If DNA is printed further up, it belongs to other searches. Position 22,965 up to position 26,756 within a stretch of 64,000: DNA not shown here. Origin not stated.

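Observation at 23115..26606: Orphan Cas13a-like (type VI) HEPN effector in a gammaproteobacterial defense island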

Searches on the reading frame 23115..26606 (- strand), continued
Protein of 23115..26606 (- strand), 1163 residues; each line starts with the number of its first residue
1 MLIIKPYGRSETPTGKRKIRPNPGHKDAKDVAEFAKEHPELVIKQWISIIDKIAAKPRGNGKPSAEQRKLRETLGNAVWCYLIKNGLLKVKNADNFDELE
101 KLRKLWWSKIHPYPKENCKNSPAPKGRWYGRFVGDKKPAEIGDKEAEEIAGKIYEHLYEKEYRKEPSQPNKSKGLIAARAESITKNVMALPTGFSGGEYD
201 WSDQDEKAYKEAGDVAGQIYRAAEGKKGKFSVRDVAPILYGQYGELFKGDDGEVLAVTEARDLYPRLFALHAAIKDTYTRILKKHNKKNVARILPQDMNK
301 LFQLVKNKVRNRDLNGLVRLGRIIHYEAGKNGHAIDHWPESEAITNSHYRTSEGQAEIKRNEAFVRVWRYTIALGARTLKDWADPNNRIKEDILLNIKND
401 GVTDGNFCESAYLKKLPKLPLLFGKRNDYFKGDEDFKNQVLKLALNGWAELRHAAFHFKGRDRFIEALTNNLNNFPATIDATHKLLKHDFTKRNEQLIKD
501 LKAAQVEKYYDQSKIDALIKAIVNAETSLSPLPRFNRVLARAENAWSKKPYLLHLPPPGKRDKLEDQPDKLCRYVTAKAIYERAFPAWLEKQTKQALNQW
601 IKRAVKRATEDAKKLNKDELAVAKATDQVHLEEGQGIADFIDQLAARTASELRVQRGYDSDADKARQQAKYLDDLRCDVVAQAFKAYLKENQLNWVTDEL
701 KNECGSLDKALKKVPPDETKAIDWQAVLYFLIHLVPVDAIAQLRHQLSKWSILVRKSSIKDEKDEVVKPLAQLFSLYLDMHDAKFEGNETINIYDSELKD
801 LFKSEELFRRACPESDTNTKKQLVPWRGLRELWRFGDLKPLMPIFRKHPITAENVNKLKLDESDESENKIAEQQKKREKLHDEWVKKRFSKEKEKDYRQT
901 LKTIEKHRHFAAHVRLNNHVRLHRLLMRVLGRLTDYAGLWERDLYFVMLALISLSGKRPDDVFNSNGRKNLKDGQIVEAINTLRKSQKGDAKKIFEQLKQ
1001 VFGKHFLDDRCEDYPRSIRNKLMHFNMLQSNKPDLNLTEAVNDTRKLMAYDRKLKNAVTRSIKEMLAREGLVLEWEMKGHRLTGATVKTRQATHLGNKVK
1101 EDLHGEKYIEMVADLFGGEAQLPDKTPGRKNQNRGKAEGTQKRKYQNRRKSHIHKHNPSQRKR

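Call 10: find_homologous_proteins(query=window:23115-26606:-, max_evalue=0.00001)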
Query window:23115-26606:- (1163 aa): 277 proteins with E <= 0.00001 among 8000 candidates; the best 120 are listed.
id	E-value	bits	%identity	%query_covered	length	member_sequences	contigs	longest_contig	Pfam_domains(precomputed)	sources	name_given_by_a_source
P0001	0.0e+0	2665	100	100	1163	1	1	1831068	PF28192.1,PF28350.1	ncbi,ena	-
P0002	0.0e+0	1260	54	97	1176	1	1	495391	PF28192.1,PF28350.1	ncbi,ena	-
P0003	0.0e+0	1243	53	97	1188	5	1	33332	PF28192.1,PF28350.1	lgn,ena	-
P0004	0.0e+0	1241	54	96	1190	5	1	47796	PF28192.1,PF28350.1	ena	-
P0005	0.0e+0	1236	54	96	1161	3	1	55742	PF28192.1,PF28350.1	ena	-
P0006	0.0e+0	1236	54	96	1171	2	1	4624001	PF28192.1,PF28350.1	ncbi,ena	-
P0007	0.0e+0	1235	54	96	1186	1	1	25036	PF28192.1,PF28350.1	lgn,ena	-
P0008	0.0e+0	1233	53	97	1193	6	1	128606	PF28192.1,PF28350.1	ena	-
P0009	0.0e+0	1232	51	100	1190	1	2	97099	PF28192.1,PF28350.1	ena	-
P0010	0.0e+0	1227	52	96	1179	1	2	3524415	PF28192.1,PF28350.1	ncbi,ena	-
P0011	0.0e+0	1225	52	100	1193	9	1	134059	PF28192.1,PF28350.1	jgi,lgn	-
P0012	0.0e+0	1222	54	96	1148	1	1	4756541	PF28192.1,PF28350.1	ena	-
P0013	0.0e+0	1222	54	96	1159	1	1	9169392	PF28192.1,PF28350.1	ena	-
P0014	0.0e+0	1220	52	100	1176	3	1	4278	PF28192.1,PF28350.1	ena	-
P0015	0.0e+0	1219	52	100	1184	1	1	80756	PF28192.1,PF28350.1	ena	-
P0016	0.0e+0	1219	52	100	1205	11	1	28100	PF28192.1,PF28350.1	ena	-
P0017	0.0e+0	1217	53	97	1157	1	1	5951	PF28192.1,PF28350.1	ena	-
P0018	0.0e+0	1214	51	100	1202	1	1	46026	PF28192.1,PF28350.1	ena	-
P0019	0.0e+0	1213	51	99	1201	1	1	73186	PF28192.1,PF28350.1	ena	-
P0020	0.0e+0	1212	53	97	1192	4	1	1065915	PF28192.1,PF28350.1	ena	-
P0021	0.0e+0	1210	52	98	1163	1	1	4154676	PF28192.1,PF28350.1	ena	-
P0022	0.0e+0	1209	51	98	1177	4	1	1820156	PF28192.1,PF28350.1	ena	-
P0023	0.0e+0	1208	53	96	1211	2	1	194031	PF28192.1,PF28350.1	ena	-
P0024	0.0e+0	1207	52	96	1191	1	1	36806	PF28192.1,PF28350.1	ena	-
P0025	0.0e+0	1207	53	97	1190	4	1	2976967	PF28192.1,PF28350.1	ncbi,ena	-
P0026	0.0e+0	1206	51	100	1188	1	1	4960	PF28192.1,PF28350.1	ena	-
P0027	0.0e+0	1206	51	98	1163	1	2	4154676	PF28192.1,PF28350.1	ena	-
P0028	0.0e+0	1205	53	96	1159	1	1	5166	PF28192.1,PF28350.1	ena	-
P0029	0.0e+0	1204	51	97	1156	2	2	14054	PF28192.1,PF28350.1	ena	-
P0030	0.0e+0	1203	53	96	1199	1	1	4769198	PF28192.1,PF28350.1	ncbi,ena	-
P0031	0.0e+0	1200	51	100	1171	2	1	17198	PF28192.1,PF28350.1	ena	-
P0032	0.0e+0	1197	52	96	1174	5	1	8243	PF28192.1,PF28350.1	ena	-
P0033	0.0e+0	1197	53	96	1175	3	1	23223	PF28192.1,PF28350.1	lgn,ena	-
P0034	0.0e+0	1197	51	98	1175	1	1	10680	PF28192.1,PF28350.1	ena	-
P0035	0.0e+0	1197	52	96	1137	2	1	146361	PF28192.1,PF28350.1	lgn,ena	-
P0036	0.0e+0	1196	51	98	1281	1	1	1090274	PF28192.1,PF28350.1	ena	-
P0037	0.0e+0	1191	51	97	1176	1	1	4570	PF28192.1,PF28350.1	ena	-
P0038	0.0e+0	1191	52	96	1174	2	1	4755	PF28192.1,PF28350.1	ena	-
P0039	0.0e+0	1190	51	99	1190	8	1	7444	PF28192.1,PF28350.1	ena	-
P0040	0.0e+0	1189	51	96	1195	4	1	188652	PF28192.1,PF28350.1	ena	-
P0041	0.0e+0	1187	52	96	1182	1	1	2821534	PF28192.1,PF28350.1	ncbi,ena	-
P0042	0.0e+0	1187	50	100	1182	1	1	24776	PF28192.1,PF28350.1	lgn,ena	-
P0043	0.0e+0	1185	53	96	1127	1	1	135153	PF28192.1,PF28350.1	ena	-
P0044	0.0e+0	1185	51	97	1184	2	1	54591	PF28192.1,PF28350.1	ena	-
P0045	0.0e+0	1179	52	96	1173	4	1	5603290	PF28192.1,PF28350.1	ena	-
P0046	0.0e+0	1177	51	96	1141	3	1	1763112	PF28192.1,PF28350.1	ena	-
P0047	0.0e+0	1173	52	96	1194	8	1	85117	PF28192.1,PF28350.1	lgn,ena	-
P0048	0.0e+0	1168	51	98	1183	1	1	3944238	PF28192.1,PF28350.1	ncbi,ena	-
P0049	0.0e+0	1167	50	100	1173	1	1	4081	PF28192.1,PF28350.1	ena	-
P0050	0.0e+0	1167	50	100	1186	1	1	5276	PF28192.1,PF28350.1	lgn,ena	-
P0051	0.0e+0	1166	51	99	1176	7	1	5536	PF28192.1,PF28350.1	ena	-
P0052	0.0e+0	1166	51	98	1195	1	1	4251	PF28192.1,PF28350.1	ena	-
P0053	0.0e+0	1166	52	97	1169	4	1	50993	PF28192.1,PF28350.1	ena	-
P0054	0.0e+0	1164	50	98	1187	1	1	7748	PF28192.1,PF28350.1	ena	-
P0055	0.0e+0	1163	50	96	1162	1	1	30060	PF28192.1,PF28350.1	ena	-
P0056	0.0e+0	1160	51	97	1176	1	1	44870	PF28192.1,PF28350.1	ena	-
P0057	0.0e+0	1156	49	99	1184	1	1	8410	PF28192.1,PF28350.1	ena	-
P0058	0.0e+0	1152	50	98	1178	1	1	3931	PF28192.1,PF28350.1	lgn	-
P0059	0.0e+0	1152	50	98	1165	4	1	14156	PF28192.1,PF28350.1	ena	-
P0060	0.0e+0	1151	50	98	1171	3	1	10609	PF28192.1,PF28350.1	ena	-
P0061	0.0e+0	1150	50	99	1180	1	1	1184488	PF28192.1,PF28350.1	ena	-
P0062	0.0e+0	1140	50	99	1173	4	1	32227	PF28192.1,PF28350.1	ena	-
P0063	0.0e+0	1138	50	98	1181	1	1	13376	PF28192.1,PF28350.1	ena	-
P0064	0.0e+0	1117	50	99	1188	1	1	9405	PF28192.1,PF28350.1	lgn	-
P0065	0.0e+0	1087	48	99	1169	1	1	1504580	PF28192.1,PF28350.1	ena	-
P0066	0.0e+0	1080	49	98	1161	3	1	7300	PF28192.1,PF28350.1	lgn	-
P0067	0.0e+0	1076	48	95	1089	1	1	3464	PF28192.1,PF28350.1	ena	-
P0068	0.0e+0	1058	48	96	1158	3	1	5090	PF28192.1,PF28350.1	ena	-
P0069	0.0e+0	1057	47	97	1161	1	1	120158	PF28192.1,PF28350.1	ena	-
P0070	0.0e+0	1055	48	97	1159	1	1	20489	PF28192.1,PF28350.1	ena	-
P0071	0.0e+0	1053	46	99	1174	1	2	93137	PF28192.1,PF28350.1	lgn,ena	-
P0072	0.0e+0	1052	48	97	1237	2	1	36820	PF28192.1,PF28350.1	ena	-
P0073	0.0e+0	1050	49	98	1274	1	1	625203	PF28192.1,PF28350.1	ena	-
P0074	0.0e+0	1045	48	98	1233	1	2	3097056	PF28192.1,PF28350.1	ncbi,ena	-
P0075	0.0e+0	1043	48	96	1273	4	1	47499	PF28192.1,PF28350.1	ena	-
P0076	0.0e+0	1035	47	98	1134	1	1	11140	PF28192.1,PF28350.1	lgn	-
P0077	0.0e+0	1031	46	99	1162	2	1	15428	PF28192.1,PF28350.1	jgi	-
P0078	0.0e+0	1030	48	97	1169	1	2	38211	PF28192.1,PF28350.1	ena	-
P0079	0.0e+0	1026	47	97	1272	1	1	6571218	PF28192.1,PF28350.1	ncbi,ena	-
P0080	0.0e+0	1025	46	97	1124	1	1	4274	PF28192.1,PF28350.1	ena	-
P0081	0.0e+0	1022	46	100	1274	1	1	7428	PF28192.1,PF28350.1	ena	-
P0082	0.0e+0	1021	46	96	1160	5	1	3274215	PF28192.1,PF28350.1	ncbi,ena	-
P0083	0.0e+0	1019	48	98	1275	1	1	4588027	PF28192.1,PF28350.1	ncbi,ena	-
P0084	0.0e+0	1016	46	99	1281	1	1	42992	PF28192.1,PF28350.1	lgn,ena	-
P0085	0.0e+0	1016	46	96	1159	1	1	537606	PF28192.1,PF28350.1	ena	-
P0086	0.0e+0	1016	46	99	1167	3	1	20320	PF28192.1,PF28350.1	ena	-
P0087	0.0e+0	1015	48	96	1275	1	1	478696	PF28192.1,PF28350.1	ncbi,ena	-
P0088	0.0e+0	1015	47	96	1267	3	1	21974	PF28192.1,PF28350.1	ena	-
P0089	7.3e-297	1006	47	96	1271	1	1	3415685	PF28192.1,PF28350.1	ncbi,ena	-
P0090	2.1e-296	1005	47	98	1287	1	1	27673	PF28192.1,PF28350.1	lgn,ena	-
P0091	2.5e-296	1004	47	97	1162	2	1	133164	PF28192.1,PF28350.1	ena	-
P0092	3.7e-296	1004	47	96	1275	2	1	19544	PF28192.1,PF28350.1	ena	-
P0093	6.0e-295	1000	47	97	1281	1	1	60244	PF28192.1,PF28350.1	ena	-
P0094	1.7e-294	998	45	98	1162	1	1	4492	PF28192.1,PF28350.1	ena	-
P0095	4.6e-292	990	46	96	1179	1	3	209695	PF28192.1,PF28350.1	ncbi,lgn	-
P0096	1.3e-290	985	46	97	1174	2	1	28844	PF28192.1,PF28350.1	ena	-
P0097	1.9e-290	985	47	96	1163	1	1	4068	PF28192.1,PF28350.1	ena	-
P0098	4.7e-290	984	45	97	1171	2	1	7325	PF28192.1,PF28350.1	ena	-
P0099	4.9e-289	980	46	96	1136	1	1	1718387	PF28192.1,PF28350.1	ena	-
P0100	1.1e-288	979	45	96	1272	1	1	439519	PF28192.1,PF28350.1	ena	-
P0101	5.5e-287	973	44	99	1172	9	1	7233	PF28192.1,PF28350.1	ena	-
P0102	2.2e-285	968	45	97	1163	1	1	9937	PF28192.1,PF28350.1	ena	-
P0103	2.1e-283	961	45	97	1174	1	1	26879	PF28192.1,PF28350.1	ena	-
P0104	8.0e-282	956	45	97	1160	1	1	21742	PF28192.1,PF28350.1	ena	-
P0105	2.3e-281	955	45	97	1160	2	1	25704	PF28192.1,PF28350.1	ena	-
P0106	3.2e-281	954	46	96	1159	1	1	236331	PF28192.1,PF28350.1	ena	-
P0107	1.6e-280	952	44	99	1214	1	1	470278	PF28192.1,PF28350.1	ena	-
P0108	5.8e-280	950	45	98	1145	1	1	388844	PF28192.1,PF28350.1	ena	-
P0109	5.9e-280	950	46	96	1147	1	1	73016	PF28192.1,PF28350.1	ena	-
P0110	2.9e-278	944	46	89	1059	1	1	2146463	PF28192.1,PF28350.1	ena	-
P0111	2.2e-277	942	44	97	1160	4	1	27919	PF28192.1,PF28350.1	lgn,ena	-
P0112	2.3e-277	942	45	96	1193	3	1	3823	PF28192.1,PF28350.1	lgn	-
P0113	2.7e-274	931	43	96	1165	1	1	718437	PF28192.1,PF28350.1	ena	-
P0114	3.7e-274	931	42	100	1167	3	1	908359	PF28192.1,PF28350.1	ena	-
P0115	2.5e-273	928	45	96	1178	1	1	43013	PF28192.1,PF28350.1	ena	-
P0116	7.5e-272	923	43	99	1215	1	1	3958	PF28192.1,PF28350.1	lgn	-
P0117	1.6e-270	919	44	97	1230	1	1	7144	PF28192.1,PF28350.1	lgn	-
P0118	1.7e-270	919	44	96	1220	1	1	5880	PF28192.1,PF28350.1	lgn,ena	-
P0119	2.8e-269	915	45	96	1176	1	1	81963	PF28192.1,PF28350.1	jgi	jgi:hypothetical protein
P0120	2.7e-267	908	44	96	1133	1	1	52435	PF28192.1,PF28350.1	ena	-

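Call 11: list_cluster_members(proteins=[P0001, P0002, P0006, P0010, P0025, P0030, P0041, P0048, P0074, P0082])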
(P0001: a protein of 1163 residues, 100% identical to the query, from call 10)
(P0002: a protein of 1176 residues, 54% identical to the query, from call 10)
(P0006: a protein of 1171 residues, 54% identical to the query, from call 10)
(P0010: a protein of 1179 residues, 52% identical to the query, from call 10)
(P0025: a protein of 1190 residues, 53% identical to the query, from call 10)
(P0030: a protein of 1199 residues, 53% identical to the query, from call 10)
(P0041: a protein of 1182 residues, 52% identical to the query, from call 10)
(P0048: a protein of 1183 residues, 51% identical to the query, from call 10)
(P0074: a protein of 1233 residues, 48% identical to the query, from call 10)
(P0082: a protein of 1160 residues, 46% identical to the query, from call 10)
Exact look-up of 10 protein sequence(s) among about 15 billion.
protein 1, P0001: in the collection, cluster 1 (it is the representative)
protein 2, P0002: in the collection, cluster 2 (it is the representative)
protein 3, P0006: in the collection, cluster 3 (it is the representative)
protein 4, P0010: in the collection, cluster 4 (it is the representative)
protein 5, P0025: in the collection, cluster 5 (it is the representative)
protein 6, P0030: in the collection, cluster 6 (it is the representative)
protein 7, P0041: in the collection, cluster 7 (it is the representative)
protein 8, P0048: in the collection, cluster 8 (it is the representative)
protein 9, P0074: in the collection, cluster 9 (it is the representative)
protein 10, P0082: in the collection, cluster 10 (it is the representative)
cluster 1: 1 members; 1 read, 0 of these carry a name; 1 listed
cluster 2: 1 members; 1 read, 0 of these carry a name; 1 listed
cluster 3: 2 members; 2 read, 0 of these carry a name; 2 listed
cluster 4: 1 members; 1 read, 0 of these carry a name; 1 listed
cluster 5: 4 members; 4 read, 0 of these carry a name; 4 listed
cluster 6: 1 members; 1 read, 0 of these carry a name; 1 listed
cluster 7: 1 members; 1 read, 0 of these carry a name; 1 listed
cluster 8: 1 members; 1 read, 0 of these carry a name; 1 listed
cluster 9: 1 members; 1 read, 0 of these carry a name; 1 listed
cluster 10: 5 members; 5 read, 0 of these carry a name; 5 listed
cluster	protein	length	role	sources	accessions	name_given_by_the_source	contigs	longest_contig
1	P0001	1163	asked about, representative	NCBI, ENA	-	-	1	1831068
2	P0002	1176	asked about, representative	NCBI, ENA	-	-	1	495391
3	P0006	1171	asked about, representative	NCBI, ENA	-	-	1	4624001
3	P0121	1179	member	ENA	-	-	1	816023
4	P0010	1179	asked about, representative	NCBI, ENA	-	-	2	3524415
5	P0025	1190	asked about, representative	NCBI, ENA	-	-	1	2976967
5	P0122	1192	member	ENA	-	-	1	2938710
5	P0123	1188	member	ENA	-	-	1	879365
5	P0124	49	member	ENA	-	-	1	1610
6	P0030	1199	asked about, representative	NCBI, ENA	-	-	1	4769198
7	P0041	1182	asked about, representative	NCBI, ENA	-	-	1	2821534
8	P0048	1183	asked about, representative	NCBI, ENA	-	-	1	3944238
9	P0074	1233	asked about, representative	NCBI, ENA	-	-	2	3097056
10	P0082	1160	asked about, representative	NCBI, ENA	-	-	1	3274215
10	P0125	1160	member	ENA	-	-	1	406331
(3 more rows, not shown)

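Call 12: find_encoding_contigs(protein=P0001, flank=10000, max_places=3)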
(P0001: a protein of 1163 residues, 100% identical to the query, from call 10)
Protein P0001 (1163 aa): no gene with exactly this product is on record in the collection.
